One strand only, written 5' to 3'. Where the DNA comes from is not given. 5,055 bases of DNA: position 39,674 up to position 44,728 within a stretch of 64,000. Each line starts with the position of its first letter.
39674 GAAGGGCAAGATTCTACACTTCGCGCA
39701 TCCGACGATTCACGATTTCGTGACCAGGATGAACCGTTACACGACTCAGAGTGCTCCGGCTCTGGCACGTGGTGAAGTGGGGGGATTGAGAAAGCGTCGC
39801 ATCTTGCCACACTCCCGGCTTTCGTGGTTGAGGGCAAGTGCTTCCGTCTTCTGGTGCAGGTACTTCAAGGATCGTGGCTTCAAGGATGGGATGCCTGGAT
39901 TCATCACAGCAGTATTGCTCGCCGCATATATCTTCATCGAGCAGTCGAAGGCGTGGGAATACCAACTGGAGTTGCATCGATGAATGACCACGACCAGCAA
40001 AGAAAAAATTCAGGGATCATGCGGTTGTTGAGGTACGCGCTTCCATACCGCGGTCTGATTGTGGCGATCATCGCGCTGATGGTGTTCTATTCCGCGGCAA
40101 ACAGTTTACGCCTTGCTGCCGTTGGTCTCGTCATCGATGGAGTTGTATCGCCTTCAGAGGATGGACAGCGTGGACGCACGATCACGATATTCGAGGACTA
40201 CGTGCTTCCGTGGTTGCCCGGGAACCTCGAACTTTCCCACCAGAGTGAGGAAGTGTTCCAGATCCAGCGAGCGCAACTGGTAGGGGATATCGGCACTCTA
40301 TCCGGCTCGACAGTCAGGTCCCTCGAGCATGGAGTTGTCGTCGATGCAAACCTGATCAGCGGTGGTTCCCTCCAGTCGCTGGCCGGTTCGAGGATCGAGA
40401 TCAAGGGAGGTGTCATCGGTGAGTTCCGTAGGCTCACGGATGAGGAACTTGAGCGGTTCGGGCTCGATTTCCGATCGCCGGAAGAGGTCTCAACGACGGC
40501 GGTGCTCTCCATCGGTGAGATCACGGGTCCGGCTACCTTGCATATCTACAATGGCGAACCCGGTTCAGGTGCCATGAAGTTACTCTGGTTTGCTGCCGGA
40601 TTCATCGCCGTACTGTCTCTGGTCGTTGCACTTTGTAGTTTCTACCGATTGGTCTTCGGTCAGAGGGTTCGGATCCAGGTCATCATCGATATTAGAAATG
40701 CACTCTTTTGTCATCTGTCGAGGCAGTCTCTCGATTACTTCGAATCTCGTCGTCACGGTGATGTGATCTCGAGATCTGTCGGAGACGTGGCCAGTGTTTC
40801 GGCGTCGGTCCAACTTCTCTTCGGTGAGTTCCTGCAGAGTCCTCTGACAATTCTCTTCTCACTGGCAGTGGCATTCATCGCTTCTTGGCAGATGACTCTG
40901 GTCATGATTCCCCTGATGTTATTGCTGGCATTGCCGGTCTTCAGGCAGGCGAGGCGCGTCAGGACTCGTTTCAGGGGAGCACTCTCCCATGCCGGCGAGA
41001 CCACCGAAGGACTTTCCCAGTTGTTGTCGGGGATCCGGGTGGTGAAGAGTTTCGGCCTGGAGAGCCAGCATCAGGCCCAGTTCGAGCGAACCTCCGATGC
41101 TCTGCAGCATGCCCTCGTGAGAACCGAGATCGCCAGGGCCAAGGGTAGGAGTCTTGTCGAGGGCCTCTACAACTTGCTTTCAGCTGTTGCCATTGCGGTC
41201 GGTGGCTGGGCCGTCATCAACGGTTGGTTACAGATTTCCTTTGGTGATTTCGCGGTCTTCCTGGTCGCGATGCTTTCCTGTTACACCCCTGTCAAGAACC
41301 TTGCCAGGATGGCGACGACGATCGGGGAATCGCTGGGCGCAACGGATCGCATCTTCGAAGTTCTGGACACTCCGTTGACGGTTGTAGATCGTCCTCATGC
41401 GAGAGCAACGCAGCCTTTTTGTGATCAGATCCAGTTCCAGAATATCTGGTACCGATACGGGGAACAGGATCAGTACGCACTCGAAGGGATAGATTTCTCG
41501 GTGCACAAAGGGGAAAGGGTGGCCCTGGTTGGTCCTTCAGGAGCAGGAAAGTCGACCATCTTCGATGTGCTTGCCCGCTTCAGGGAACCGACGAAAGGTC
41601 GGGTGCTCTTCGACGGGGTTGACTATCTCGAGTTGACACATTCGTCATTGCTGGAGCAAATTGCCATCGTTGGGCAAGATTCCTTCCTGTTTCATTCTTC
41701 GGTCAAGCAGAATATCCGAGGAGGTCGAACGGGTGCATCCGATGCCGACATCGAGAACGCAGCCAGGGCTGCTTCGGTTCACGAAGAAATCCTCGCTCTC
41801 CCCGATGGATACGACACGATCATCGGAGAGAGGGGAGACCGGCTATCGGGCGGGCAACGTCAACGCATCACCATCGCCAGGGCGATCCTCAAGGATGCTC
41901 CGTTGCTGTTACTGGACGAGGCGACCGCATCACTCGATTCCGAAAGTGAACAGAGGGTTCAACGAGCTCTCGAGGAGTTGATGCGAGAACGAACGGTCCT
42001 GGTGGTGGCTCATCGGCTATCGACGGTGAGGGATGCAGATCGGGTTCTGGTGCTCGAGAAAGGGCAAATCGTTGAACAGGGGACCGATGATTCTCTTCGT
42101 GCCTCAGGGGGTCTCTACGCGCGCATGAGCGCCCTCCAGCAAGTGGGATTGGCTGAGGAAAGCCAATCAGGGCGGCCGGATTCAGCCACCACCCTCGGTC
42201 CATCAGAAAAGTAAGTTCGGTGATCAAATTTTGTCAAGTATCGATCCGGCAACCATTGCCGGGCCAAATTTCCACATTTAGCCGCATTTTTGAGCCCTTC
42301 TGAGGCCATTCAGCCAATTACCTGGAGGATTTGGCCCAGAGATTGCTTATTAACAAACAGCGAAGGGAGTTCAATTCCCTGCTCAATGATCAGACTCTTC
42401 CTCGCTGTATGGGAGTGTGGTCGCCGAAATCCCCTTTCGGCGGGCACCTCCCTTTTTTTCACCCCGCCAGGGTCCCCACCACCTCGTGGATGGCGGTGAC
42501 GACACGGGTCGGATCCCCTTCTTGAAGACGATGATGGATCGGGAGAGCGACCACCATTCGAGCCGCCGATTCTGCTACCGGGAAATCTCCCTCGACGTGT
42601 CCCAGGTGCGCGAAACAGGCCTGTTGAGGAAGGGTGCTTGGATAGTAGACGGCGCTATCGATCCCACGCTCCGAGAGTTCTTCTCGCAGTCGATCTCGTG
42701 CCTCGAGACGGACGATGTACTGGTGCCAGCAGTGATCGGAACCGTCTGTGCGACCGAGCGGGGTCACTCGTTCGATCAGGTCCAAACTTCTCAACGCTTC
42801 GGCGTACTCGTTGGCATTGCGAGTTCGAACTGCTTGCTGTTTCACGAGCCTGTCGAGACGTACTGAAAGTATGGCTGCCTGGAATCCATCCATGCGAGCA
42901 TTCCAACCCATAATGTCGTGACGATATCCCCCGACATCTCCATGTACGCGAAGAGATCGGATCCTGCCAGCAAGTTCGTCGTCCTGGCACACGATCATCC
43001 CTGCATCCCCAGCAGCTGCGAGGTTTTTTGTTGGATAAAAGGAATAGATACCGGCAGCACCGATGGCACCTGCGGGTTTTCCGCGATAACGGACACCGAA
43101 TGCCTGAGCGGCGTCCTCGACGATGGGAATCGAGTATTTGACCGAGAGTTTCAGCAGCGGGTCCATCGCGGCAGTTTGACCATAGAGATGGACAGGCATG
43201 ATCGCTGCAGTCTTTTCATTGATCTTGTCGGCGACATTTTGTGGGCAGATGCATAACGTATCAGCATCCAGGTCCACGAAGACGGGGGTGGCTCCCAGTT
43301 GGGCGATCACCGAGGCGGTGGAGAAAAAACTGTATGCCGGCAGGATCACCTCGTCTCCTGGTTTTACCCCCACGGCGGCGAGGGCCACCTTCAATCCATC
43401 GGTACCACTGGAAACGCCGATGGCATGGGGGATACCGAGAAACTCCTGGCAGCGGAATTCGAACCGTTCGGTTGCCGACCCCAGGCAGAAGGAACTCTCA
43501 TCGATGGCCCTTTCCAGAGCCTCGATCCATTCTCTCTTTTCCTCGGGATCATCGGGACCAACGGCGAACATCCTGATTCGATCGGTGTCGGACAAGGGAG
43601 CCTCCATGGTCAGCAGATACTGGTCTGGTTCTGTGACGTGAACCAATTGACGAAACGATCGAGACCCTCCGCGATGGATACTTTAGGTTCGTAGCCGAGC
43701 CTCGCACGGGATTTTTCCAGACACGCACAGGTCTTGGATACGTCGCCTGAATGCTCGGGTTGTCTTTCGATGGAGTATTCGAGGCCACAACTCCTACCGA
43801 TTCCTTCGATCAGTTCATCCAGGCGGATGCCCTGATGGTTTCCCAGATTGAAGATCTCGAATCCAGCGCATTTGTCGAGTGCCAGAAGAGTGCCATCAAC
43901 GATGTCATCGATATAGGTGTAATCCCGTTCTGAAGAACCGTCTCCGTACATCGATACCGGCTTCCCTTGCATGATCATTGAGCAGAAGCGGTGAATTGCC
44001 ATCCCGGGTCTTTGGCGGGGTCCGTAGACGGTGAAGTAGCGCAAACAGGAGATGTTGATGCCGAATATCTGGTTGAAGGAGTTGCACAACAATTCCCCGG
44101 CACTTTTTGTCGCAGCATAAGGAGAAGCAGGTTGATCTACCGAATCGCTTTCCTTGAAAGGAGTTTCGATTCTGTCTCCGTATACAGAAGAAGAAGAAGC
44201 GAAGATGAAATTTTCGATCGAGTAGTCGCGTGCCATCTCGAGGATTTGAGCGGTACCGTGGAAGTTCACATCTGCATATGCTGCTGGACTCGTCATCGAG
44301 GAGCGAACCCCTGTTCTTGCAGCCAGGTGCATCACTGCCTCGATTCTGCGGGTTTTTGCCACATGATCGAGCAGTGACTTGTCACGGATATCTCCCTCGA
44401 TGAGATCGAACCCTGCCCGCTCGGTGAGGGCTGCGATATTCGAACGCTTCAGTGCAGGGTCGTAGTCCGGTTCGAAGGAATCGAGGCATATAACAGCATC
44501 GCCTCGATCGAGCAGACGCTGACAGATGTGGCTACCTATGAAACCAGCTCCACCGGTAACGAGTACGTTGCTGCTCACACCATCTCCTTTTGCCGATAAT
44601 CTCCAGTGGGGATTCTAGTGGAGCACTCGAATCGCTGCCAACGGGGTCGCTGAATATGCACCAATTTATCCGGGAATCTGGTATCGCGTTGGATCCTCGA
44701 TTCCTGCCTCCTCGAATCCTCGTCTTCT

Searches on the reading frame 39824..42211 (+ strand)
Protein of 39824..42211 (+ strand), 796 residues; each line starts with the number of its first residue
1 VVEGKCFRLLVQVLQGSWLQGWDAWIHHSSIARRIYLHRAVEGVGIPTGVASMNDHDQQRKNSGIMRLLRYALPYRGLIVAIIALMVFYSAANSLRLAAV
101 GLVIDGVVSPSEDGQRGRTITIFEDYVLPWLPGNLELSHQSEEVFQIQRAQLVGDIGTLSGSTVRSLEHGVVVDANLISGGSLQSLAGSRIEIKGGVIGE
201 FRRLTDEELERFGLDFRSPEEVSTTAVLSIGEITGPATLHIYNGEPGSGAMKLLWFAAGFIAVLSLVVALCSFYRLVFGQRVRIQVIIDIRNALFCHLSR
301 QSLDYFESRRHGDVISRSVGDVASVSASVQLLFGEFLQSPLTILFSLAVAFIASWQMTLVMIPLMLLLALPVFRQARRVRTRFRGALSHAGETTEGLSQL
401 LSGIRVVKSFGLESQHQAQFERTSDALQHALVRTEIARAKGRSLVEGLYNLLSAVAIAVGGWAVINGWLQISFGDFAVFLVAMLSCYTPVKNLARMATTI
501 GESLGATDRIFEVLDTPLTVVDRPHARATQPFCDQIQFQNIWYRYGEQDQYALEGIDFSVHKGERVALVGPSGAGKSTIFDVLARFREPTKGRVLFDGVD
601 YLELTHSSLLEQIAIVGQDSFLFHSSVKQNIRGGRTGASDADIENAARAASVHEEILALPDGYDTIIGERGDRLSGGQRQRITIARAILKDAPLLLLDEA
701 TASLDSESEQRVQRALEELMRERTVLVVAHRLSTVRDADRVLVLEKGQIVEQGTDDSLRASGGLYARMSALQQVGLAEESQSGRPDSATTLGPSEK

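Call 29: search_protein_families(library=pfam, proteins=[window:39824-42211:+], max_evalue=0.00001)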
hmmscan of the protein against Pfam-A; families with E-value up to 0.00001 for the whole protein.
window:39824-42211:+ (796 aa): 3 families
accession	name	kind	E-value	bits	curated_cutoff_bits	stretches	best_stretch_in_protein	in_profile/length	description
PF00664.28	ABC_membrane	-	4.1e-34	119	28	1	248-484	37-268/274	ABC transporter transmembrane region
PF00005.33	ABC_tran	-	5.4e-33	114.9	25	1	553-702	1-137/137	ABC transporter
PF02463.25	SMC_N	-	2.7e-10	40.5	40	1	566-744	27-211/220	RecF/RecN/SMC N terminal domain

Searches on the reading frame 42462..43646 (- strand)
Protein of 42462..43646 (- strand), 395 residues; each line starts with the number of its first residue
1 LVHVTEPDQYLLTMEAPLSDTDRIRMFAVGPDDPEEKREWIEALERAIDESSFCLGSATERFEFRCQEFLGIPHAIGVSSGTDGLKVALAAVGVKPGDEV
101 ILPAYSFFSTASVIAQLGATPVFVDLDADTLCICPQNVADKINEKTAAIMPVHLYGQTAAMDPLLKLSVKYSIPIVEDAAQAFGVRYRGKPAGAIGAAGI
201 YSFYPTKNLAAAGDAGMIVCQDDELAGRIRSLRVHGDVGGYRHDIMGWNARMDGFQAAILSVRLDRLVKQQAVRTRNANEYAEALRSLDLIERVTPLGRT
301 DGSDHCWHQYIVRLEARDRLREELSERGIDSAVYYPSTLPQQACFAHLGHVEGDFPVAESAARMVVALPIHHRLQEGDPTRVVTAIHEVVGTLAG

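Call 29: search_protein_families(library=pfam, proteins=[window:42462-43646:-], max_evalue=0.00001)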
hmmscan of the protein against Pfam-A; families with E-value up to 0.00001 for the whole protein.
window:42462-43646:- (395 aa): 1 family
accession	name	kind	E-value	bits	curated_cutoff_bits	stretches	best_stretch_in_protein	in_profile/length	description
PF01041.23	DegT_DnrJ_EryC1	-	2.1e-109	366.5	19.8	1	36-386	3-359/360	DegT/DnrJ/EryC1/StrS aminotransferase family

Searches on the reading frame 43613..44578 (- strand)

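Call 29: search_protein_families(library=pfam, proteins=[window:43613-44578:-], max_evalue=0.00001)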
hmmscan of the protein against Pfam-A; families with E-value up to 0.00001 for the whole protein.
window:43613-44578:- (322 aa): 8 families
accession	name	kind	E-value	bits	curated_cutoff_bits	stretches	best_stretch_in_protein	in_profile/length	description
PF01370.27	Epimerase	-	2.1e-64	217.7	20.9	1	5-246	1-240/240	NAD dependent epimerase/dehydratase family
PF16363.11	GDP_Man_Dehyd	-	1.8e-58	199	27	1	6-307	1-330/332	GDP-mannose 4,6 dehydratase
PF01073.25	3Beta_HSD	-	7.8e-28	97.7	22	1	6-235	1-230/280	3-beta hydroxysteroid dehydrogenase/isomerase family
PF02719.21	Polysacc_synt_2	-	4.4e-18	65.9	20.2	1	5-267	1-250/293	Polysaccharide biosynthesis protein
PF04321.23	RmlD_sub_bind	-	3.1e-15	56.4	27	1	4-236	2-199/287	RmlD substrate binding domain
PF07993.18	NAD_binding_4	-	9.5e-13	48.3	20.1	1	7-193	1-215/258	Male sterility protein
PF08659.16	KR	-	5.2e-08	33.4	22.6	1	5-133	3-141/180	KR domain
PF13460.12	NAD_binding_10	-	4.2e-06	27.2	27.2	0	9-164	1-131/184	NAD(P)H-binding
